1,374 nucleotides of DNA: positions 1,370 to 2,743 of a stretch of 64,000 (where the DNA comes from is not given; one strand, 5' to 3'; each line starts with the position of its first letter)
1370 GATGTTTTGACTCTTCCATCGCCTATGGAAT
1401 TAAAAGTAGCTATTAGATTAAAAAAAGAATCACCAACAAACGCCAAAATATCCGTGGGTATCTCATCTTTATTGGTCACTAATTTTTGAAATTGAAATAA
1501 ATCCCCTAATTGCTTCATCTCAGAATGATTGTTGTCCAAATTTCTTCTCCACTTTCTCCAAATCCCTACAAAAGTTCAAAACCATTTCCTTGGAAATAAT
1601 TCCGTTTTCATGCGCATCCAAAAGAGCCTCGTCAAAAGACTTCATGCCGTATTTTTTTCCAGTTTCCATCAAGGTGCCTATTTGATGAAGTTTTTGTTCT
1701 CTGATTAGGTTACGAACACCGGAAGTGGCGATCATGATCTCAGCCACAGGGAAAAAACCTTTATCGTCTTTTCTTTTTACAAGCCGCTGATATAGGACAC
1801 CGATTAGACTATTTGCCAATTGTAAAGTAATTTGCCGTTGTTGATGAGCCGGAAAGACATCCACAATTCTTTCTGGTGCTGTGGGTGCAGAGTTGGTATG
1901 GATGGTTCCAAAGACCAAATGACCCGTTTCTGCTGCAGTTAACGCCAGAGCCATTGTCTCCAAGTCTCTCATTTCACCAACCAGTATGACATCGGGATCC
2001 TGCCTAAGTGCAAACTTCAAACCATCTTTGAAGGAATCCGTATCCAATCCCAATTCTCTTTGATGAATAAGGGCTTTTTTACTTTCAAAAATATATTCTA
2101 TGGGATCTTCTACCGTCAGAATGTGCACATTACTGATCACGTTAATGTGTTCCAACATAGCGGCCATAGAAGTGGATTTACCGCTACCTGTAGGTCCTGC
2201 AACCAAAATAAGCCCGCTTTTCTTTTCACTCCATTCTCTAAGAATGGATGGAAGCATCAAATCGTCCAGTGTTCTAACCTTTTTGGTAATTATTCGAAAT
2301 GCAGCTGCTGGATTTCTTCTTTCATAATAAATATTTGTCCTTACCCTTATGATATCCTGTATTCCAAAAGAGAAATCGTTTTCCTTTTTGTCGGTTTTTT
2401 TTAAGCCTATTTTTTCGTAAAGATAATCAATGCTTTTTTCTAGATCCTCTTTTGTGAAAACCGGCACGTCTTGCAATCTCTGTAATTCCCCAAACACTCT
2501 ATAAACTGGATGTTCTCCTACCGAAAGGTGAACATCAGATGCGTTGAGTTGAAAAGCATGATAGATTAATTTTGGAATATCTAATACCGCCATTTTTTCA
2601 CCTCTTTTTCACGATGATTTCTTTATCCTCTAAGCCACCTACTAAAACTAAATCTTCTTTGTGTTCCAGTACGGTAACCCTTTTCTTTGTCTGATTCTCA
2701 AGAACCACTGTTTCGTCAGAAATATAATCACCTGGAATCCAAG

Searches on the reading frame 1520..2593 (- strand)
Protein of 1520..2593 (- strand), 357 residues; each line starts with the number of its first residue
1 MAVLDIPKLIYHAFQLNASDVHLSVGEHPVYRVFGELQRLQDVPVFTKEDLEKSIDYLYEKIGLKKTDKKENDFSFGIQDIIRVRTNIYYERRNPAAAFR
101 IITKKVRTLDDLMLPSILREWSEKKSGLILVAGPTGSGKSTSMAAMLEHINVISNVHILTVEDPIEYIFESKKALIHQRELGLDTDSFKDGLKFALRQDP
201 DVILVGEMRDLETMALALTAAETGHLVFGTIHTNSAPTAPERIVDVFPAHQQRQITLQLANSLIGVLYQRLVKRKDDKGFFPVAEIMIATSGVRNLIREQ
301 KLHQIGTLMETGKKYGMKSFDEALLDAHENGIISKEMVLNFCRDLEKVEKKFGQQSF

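Call 3: search_protein_families(library=pfam, proteins=[window:1520-2593:-], max_evalue=0.01)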
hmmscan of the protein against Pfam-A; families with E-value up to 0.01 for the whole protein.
window:1520-2593:- (357 aa): 7 families
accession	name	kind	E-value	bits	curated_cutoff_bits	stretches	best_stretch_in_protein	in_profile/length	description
PF00437.27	T2SSE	-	1.8e-45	155.7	24.9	1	9-276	15-282/370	Type II/IV secretion system protein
PF25199.1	nSTAND_NTPase5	-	0.00025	21.3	34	1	107-169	22-84/145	Novel STAND NTPase 5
PF01935.23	DUF87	-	0.0012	19.4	23.2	1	130-265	27-121/220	Helicase HerA, central domain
PF13191.12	AAA_16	-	0.0015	19.5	32.6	1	118-151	16-49/167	AAA ATPase domain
PF13401.12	AAA_22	-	0.0027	18.4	27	1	125-164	4-42/130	AAA domain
PF13555.12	AAA_29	-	0.0036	17.4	27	1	124-146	20-42/61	P-loop containing region of AAA domain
PF03215.21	Rad17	-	0.0056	17.1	23.8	0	94-146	14-65/186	Rad17 P-loop domain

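Call 4: search_protein_families(library=ncbifam, proteins=[window:1520-2593:-], max_evalue=0.01)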
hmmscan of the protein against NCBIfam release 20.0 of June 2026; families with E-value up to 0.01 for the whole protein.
window:1520-2593:- (357 aa): 19 families
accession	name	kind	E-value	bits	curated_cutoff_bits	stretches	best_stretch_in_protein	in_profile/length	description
TIGR01420.1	pilT_fam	subfamily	4.4e-132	440.5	319.1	1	6-344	2-340/343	PilT/PilU family type 4a pilus ATPase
TIGR02525.1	plasmid_TraJ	equivalog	1.8e-45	155.5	368.3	1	16-340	22-365/372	plasmid transfer ATPase TraJ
TIGR02533.1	type_II_gspE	equivalog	6.2e-43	147.2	630.25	1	121-274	238-381/486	type II secretion system ATPase GspE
NF041000.1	ATPase_ComGA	equivalog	3.1e-40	137.9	300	1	8-273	2-266/267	competence type IV pilus ATPase ComGA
TIGR02538.1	type_IV_pilB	equivalog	2.5e-38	132.1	675.65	1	123-274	313-454/564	type IV-A pilus assembly ATPase PilB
NF053534.1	T4PilAsmATPsTfpB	equivalog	1.5e-36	126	850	1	120-274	327-474/584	type IV pilus assembly ATPase TfpB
TIGR02524.1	dot_icm_DotB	equivalog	6.7e-36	124.2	463.3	1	6-309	6-321/358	Dot/Icm type IV secretion system ATPase DotB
NF007755.0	PRK10436.1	equivalog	1.5e-32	112.9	617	1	7-274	90-357/465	type II secretion system protein GspE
TIGR02782.1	TrbB_P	equivalog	1.5e-15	57.3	304.55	1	128-264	138-272/303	P-type conjugative transfer ATPase TrbB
NF058587.1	archaellum_moto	equivalog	6.5e-15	54.9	550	1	129-235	278-385/527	archaellum flagellar ATPase motor FlaI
TIGR02788.1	VirB11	equivalog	1.1e-13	51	249.95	1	129-251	147-270/308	P-type DNA transfer ATPase VirB11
TIGR03819.1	heli_sec_ATPase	hypoth_equivalog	1.7e-13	50.5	373.15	1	116-245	169-299/340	TadA family conjugal transfer-associated ATPase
NF010407.0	PRK13833.1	subfamily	1.5e-10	41.1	499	1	117-247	136-263/323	conjugal transfer protein TrbB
NF010469.0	PRK13894.1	subfamily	1.9e-10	40.6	508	1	128-252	151-273/320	conjugal transfer ATPase TrbB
NF053672.1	bindosome_BasE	exception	1.2e-09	37.4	1000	1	92-246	236-391/512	bindosome assembly system ATPase subunit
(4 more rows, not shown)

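Call 17: find_homologous_proteins(query=window:1520-2593:-, max_evalue=1e-60)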
Query window:1520-2593:- (357 aa): 7918 proteins with E <= 1e-60 among 8000 candidates; the best 120 are listed.
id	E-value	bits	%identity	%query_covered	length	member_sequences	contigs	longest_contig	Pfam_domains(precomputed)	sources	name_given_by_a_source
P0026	2.1e-218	742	94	100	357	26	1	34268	PF00437.27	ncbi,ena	-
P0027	1.0e-201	687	88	99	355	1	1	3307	PF00437.27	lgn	-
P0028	2.2e-201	686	86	99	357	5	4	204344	PF00437.27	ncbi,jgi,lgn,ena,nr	ncbi:MAG TPA: type IV pilus twitching motility protein PilT [Thermotogota bacterium]|nr:type IV pilu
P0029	1.6e-200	683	86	99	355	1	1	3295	PF00437.27,PF01935.24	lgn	-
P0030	1.8e-182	624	78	99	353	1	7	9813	PF00437.27,PF01935.24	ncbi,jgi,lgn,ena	-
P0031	1.0e-163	562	70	99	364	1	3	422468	PF00437.27,PF01935.24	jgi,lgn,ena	-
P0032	1.1e-162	559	70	99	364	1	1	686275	PF00437.27,PF01935.24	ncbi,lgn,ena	-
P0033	3.3e-155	534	67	99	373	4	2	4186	PF00437.27,PF01935.24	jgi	-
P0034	6.9e-155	533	67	98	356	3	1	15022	PF00437.27,PF01935.24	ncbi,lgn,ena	-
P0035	4.7e-154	531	67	100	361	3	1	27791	PF00437.27,PF01935.24,PF13191.13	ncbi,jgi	-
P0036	1.3e-153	529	67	99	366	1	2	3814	PF00437.27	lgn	-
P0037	1.3e-152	526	66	100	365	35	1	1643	PF00437.27,PF01935.24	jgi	-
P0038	1.0e-145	503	71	89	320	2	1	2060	PF00437.27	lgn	-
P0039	2.5e-141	489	63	98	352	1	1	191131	PF00437.27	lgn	-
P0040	1.0e-139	483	61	98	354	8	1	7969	PF00437.27,PF13476.13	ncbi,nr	ncbi:MAG: type IV pilus twitching motility protein PilT [Thermotogae bacterium]|nr:type IV pilus twi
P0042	8.6e-139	480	62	98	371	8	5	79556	PF00437.27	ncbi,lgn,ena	-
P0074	6.9e-127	441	60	97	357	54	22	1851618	PF00437.27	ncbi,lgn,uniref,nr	ncbi:twitching motility protein [Thermotoga sp. RQ7]|uniref:type IV pilus twitching motility protein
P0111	2.2e-123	430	56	98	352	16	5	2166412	PF00437.27,PF20720.4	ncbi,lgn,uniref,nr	ncbi:pilus retraction protein PilT [Fervidobacterium pennivorans DSM 9078]|uniref:Pilus retraction p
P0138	1.3e-117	411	58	94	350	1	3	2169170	PF00437.27,PF13191.13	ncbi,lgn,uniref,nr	ncbi:type IV pilus twitching motility protein PilT [Kosmotoga pacifica]|uniref:Twitching motility pr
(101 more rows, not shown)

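Call 20: find_encoding_contigs(protein=P0032, flank=10000, max_places=1)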
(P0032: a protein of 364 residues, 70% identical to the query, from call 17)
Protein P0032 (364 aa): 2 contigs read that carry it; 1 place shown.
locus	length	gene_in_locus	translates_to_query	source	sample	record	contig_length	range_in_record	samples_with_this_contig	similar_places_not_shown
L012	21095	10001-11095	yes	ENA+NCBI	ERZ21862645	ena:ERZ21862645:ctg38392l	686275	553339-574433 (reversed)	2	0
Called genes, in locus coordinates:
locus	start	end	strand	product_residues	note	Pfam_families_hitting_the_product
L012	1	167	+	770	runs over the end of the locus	PF06103:DUF948 (faint), PF00672:HAMP (faint), PF00015:MCPsignal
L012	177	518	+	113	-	-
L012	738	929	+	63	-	-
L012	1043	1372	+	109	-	-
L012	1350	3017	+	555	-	PF03485:Arg_tRNA_synt_N, PF00750:tRNA-synt_1d, PF05746:DALR_1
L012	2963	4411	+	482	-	PF10396:TrmE_N, PF03193:RsgA_GTPase (faint), PF12631:MnmE_helical, PF00009:GTP_EFTU (faint), PF01926:MMR_HSR1, PF02421:FeoB_N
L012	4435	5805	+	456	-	PF13482:RNase_H_2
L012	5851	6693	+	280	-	PF00702:Hydrolase, PF13344:Hydrolase_6, PF13419:HAD_2 (faint), PF13242:Hydrolase_like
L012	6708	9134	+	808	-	-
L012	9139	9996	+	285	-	-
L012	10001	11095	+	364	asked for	PF00437:T2SSE, PF01935:DUF87 (weak)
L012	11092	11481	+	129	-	PF00636:Ribonuclease_3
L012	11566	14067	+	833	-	-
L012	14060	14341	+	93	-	PF01312:Bac_export_2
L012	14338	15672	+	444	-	PF08245:Mur_ligase_M (weak), PF27239:FOL3_C (faint), PF02875:Mur_ligase_C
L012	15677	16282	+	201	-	-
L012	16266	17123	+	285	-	PF00348:polyprenyl_synt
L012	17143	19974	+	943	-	PF02089:Palm_thioest (weak)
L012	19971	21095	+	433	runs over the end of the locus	PF07719:TPR_2 (weak)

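Call 21: find_encoding_contigs(protein=P0074, flank=10000, max_places=1)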
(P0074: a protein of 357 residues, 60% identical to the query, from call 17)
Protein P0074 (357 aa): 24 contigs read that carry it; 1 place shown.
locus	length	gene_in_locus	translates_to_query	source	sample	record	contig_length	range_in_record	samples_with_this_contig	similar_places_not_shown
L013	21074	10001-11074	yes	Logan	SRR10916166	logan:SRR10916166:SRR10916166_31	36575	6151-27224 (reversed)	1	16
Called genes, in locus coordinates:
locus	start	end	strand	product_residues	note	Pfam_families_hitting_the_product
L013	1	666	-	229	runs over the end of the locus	PF13263:PHP_C (weak)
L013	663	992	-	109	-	PF07085:DRTGG (weak)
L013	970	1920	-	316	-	PF00571:CBS, PF13581:HATPase_c_2, PF02518:HATPase_c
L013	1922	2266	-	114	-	PF07085:DRTGG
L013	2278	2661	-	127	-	PF04246:RseC_MucC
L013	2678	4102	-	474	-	PF01139:RtcB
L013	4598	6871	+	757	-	PF00989:PAS, PF08448:PAS_4, PF13188:PAS_8 (weak), PF13426:PAS_9, PF00512:HisKA, PF02518:HATPase_c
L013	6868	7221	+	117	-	PF00072:Response_reg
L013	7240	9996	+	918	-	PF00133:tRNA-synt_1, PF01921:tRNA-synt_1f (faint), PF09334:tRNA-synt_1g, PF13603:tRNA-synt_1_2 (weak), PF01406:tRNA-synt_1e (weak), PF09334:tRNA-synt_1g (weak), PF08264:Anticodon_1, PF06827:zf-FPG_IleRS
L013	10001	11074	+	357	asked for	PF00437:T2SSE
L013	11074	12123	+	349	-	PF03462:PCRF, PF00472:RF-1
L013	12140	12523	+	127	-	-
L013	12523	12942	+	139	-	PF00460:Flg_bb_rod (weak), PF06429:Flg_bbr_C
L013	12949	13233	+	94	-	PF02049:FliE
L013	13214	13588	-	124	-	PF04126:Cyclophil_like, PF18050:Cyclophil_like2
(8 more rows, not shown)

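Call 22: find_encoding_contigs(protein=P0138, flank=10000, max_places=1)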
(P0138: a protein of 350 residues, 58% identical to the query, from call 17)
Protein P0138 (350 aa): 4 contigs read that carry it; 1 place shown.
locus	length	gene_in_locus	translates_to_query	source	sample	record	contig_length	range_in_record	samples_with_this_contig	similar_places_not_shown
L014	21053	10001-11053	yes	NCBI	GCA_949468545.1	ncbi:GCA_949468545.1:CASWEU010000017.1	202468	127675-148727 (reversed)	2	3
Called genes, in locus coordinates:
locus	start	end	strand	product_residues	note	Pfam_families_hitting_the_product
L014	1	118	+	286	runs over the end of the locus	PF02645:DegV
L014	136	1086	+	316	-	PF00583:Acetyltransf_1, PF17013:Acetyltransf_15 (faint), PF13673:Acetyltransf_10, PF13508:Acetyltransf_7, PF08445:FR47 (faint), PF00583:Acetyltransf_1, PF13508:Acetyltransf_7 (weak)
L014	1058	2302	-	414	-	PF00232:Glyco_hydro_1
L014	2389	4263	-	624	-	PF05547:Peptidase_M6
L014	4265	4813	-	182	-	PF07719:TPR_2 (faint)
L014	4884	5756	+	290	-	PF00294:PfkB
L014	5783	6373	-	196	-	PF00210:Ferritin, PF02915:Rubrerythrin, PF23458:DUF7130 (weak), PF21349:RUBY_RBDX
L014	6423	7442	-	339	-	PF08448:PAS_4, PF13426:PAS_9, PF13487:HD_5, PF01966:HD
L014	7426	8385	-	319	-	PF01545:Cation_efflux, PF16916:ZT_dimer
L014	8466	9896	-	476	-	PF00128:Alpha-amylase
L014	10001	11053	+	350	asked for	PF00437:T2SSE, PF13191:AAA_16 (weak)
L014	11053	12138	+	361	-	PF03462:PCRF, PF00472:RF-1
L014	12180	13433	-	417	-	PF02812:ELFV_dehydrog_N, PF00208:ELFV_dehydrog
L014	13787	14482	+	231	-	PF01694:Rhomboid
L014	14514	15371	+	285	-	PF04227:Indigoidine_A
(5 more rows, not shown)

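Call 24: find_encoding_contigs(protein=P0039, flank=10000, max_places=1)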
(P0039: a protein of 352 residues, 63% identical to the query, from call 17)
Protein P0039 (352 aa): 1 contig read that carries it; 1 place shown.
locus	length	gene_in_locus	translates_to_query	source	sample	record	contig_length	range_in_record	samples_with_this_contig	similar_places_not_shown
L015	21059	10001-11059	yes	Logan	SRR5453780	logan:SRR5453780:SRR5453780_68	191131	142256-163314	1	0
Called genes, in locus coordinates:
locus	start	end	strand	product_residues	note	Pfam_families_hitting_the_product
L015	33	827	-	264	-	PF08668:HDOD, PF01966:HD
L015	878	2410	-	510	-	PF13492:GAF_3 (faint), PF00512:HisKA, PF02518:HATPase_c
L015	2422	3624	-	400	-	PF01384:PHO4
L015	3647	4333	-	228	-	PF01865:PhoU_div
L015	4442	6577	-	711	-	PF03030:H_PPase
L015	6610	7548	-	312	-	PF02729:OTCace_N, PF00185:OTCace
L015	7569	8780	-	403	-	PF00871:Acetate_kinase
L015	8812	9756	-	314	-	PF01116:F_bP_aldolase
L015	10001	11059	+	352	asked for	PF00437:T2SSE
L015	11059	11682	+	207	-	PF00730:HhH-GPD, PF14520:HHH_5 (faint), PF00633:HHH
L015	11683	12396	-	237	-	PF08032:SpoU_sub_bind, PF00588:SpoU_methylase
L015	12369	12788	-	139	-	PF00636:Ribonuclease_3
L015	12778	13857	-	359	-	PF03462:PCRF, PF00472:RF-1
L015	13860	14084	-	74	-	PF21965:SAMP2 (weak), PF02597:ThiS (weak)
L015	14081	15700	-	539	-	PF02463:SMC_N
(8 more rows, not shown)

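Call 25: find_encoding_contigs(protein=P0035, flank=10000, max_places=1)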
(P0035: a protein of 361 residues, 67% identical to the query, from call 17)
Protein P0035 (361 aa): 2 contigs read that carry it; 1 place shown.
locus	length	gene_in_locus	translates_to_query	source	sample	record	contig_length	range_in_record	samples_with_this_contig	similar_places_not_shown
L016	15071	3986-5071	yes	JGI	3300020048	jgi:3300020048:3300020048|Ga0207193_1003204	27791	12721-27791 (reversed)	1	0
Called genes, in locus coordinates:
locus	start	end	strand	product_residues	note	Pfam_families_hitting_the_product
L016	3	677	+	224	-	?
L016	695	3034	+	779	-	PF00015:MCPsignal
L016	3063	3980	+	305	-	-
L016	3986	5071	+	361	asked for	PF00437:T2SSE, PF01935:DUF87 (faint), PF13191:AAA_16 (faint)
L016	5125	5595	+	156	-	PF00636:Ribonuclease_3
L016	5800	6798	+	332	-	-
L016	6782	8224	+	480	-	-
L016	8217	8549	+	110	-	PF01312:Bac_export_2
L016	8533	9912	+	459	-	PF08245:Mur_ligase_M, PF27239:FOL3_C, PF02875:Mur_ligase_C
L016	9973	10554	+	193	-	-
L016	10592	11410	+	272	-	PF00348:polyprenyl_synt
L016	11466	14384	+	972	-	-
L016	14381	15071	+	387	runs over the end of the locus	PF13432:TPR_16 (faint), PF00515:TPR_1 (weak), PF07719:TPR_2 (weak)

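Call 53: search_protein_families(library=pfam, proteins=[L012:6708-9134:+, L012:9139-9996:+], max_evalue=0.01)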
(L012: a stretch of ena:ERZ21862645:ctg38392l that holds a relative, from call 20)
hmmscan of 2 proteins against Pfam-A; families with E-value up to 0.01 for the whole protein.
L012:6708-9134:+ (808 aa): 0 families

L012:9139-9996:+ (285 aa): 4 families
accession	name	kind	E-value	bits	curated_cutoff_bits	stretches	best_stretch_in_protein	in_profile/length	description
PF13533.13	Biotin_lipoyl_2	-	2e-06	27.9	29.8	1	129-157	3-31/32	Biotin-lipoyl like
PF00364.28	Biotin_lipoyl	-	0.00034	20.8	22.1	1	102-157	20-73/73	Biotin-requiring enzyme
PF13437.12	HlyD_3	-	0.00084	20.5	22.2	1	128-186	1-61/106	HlyD family secretion protein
PF16576.10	HlyD_D23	-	0.002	17.9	30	1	117-185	99-168/214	Barrel-sandwich domain of CusB or HlyD membrane-fusion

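Call 56: find_encoding_contigs(protein=P0042, flank=8000, max_places=1)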
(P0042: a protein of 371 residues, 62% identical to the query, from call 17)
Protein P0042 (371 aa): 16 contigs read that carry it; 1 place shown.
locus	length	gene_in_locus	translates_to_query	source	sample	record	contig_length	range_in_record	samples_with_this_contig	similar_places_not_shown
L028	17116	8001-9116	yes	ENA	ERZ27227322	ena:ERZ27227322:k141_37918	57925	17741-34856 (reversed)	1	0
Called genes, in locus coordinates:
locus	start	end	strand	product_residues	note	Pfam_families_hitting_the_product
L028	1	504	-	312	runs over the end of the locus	PF01745:IPT (faint), PF01715:IPPT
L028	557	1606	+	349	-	PF21016:RlmN_N, PF04055:Radical_SAM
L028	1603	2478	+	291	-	PF16745:RsgA_N, PF03193:RsgA_GTPase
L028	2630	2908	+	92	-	PF01649:Ribosomal_S20p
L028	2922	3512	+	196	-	-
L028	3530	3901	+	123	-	PF01597:GCV_H, PF00364:Biotin_lipoyl (weak)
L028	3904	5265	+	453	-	PF02347:GDC-P, PF00266:Aminotran_5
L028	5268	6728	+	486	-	PF02347:GDC-P, PF00266:Aminotran_5, PF21478:GcvP2_C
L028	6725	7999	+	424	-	PF13393:tRNA-synt_His, PF00587:tRNA-synt_2b, PF03129:HGTP_anticodon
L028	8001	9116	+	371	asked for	PF00437:T2SSE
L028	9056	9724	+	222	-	PF00730:HhH-GPD, PF14520:HHH_5 (faint), PF00633:HHH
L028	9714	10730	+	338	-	PF02547:Queuosine_synth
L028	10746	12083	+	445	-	PF00072:Response_reg, PF00493:MCM (weak), PF00158:Sigma54_activat, PF14532:Sigma54_activ_2, PF07724:AAA_2 (weak), PF07728:AAA_5 (weak), PF25601:AAA_lid_14, PF02954:HTH_8, +1 more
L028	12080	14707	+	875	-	PF01368:DHH, PF02272:DHHA1 (weak), PF00571:CBS, PF01743:PolyA_pol, PF12627:PolyA_pol_RNAbd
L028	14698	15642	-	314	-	PF00701:DHDPS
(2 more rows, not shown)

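Call 57: find_encoding_contigs(protein=P0111, flank=8000, max_places=1)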
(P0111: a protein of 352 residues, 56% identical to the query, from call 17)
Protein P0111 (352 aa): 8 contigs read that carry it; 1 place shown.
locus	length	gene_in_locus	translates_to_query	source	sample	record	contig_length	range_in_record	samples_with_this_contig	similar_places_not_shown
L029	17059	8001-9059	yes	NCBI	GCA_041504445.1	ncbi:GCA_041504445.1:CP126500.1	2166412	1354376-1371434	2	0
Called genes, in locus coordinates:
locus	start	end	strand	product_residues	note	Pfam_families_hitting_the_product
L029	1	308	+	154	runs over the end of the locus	PF22381:Staph_reg_Sar_Rot, PF01047:MarR, PF12802:MarR_2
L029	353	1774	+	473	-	PF08308:PEGA (weak)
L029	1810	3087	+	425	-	PF00395:SLH (weak), PF10805:DUF2730 (weak), PF23991:DUF7310 (faint), PF16326:ABC_tran_CTD (faint), PF19220:Rod_CreS (faint), PF27598:AKAP9_coil_N (faint)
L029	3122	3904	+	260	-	PF01734:Patatin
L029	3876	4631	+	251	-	-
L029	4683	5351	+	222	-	PF03968:LptD_N (faint)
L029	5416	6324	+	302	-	PF01745:IPT (weak), PF01715:IPPT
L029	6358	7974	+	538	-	PF05496:RuvB_N (weak), PF06068:TIP49 (faint), PF13177:DNA_pol3_delta2, PF00004:AAA, PF07728:AAA_5 (weak), PF13401:AAA_22 (weak), PF21960:RCF1-5-like_lid, PF22608:DNAX_ATPase_lid, +4 more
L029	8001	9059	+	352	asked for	PF00437:T2SSE, PF20720:nSTAND3 (faint)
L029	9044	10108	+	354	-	PF03462:PCRF, PF00472:RF-1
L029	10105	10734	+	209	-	PF14681:UPRTase, PF00156:Pribosyltran (weak)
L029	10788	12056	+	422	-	PF07498:Rho_N, PF07497:Rho_RNA_bind, PF00006:ATP-synt_ab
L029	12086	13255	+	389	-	PF00515:TPR_1 (faint), PF07719:TPR_2 (faint)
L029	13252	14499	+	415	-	PF03600:CitMHS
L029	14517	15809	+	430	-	PF00939:Na_sulph_symp, PF02040:ArsB, PF03600:CitMHS, PF00939:Na_sulph_symp (weak), PF16980:CitMHS_2 (weak)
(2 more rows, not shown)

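Call 60: search_protein_families(library=padloc, proteins=[window:1520-2593:-], max_evalue=0.001)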
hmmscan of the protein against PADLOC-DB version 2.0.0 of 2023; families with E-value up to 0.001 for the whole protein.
window:1520-2593:- (357 aa): 1 family
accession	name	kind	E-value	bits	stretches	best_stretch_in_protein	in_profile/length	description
PDLC04140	mad8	-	0.00011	19.9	1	124-153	25-54/314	mads_8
